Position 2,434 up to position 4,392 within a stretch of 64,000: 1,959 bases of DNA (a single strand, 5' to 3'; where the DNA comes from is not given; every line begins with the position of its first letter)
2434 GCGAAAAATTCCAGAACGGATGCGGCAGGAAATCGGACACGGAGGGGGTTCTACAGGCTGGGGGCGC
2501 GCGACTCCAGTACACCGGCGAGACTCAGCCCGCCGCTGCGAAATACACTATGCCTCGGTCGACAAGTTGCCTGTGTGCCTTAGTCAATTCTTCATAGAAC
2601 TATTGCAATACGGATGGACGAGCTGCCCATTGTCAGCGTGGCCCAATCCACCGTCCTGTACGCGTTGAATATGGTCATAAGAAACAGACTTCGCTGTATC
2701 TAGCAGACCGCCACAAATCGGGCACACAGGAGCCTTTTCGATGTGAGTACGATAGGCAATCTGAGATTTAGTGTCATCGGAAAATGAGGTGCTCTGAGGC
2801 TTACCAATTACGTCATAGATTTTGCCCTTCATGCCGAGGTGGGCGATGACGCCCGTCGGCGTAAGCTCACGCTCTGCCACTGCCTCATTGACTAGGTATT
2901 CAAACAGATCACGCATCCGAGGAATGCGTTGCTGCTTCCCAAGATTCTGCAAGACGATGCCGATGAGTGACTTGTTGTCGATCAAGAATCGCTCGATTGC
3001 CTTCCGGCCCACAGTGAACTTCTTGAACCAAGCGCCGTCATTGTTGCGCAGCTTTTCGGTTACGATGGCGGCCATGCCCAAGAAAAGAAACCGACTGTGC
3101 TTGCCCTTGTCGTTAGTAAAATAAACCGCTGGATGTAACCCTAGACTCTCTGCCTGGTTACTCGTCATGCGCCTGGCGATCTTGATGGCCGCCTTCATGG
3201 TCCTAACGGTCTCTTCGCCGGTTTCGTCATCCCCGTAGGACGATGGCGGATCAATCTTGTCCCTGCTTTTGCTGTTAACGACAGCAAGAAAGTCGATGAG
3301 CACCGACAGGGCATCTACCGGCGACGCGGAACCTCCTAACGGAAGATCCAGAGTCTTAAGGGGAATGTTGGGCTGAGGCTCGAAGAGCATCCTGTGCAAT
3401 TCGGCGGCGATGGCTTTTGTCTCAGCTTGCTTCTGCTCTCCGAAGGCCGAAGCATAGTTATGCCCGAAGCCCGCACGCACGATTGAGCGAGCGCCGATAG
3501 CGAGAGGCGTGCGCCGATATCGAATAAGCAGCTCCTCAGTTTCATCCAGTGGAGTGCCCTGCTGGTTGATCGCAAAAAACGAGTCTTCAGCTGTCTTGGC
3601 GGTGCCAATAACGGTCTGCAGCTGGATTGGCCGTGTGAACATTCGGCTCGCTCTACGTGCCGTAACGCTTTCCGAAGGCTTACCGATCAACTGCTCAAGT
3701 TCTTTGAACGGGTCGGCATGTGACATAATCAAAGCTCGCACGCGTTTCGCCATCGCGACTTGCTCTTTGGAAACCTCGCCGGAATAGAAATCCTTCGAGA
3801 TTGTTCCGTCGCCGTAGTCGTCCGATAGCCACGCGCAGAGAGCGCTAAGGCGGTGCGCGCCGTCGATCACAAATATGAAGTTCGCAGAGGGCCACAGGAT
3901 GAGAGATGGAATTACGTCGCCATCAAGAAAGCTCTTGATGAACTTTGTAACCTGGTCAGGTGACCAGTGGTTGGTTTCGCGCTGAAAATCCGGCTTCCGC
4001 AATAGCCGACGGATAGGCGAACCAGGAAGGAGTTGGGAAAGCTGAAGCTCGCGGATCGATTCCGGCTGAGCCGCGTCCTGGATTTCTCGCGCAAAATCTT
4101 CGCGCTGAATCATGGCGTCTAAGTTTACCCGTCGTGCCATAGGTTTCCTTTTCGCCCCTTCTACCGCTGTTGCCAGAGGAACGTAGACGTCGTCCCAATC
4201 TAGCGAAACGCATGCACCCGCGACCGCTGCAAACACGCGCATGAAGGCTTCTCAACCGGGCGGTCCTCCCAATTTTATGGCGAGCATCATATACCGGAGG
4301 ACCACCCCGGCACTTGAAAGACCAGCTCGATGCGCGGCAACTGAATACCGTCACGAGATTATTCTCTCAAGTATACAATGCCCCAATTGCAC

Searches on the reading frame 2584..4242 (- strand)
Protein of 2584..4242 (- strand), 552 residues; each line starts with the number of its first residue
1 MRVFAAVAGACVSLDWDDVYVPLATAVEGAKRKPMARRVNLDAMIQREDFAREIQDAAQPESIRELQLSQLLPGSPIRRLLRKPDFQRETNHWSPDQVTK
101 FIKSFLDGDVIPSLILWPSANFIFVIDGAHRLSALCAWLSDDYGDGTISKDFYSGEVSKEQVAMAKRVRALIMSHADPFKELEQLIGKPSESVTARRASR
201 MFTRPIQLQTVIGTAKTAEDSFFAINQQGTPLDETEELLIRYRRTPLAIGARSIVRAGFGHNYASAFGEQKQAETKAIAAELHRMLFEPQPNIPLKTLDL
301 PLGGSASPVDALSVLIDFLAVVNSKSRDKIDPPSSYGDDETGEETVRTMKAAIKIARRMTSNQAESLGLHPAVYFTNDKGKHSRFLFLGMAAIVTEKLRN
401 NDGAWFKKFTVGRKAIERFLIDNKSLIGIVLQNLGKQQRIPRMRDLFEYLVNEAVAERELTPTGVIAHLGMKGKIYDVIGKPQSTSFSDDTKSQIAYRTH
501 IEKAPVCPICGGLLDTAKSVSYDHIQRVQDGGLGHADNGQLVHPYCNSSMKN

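Call 104: search_dna_similar(query=window:2584-4242:-, collection=phages, mode=protein, max_evalue=0.00001, max_rows=4)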
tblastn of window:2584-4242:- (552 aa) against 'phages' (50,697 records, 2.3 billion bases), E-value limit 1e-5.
Records with a match: 4; places in all: 4; records where one place covers at least 80% of the query: 4.
Best place of each record, by identity: <60% 4.
By first word of the organism name: Burkholderia 2; Pseudomonas 2.
By host as written in the record: Burkholderia ambifaria strain LMG 17828 2; Pseudomonas aeruginosa CC274 AUS411 2.
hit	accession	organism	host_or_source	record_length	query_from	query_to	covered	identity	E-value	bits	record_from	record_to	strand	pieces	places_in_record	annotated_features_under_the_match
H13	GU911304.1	Burkholderia phage KL3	Burkholderia ambifaria strain LMG 17828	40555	32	551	94%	42.9%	6e-135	438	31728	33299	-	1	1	44: gp44 | 43: gp43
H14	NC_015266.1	Burkholderia phage KL3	Burkholderia ambifaria strain LMG 17828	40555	32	551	94%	42.9%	6e-135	438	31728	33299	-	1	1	44: HNH endonuclease | 43: gp43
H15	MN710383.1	Pseudomonas phage pf8_ST274-AUS411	Pseudomonas aeruginosa CC274 AUS411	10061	38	552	93%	38.0%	1e-100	339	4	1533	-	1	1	putative repressor C protein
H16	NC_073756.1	Pseudomonas phage pf8_ST274-AUS411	Pseudomonas aeruginosa CC274 AUS411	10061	38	552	93%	38.0%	1e-100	339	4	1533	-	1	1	putative repressor C protein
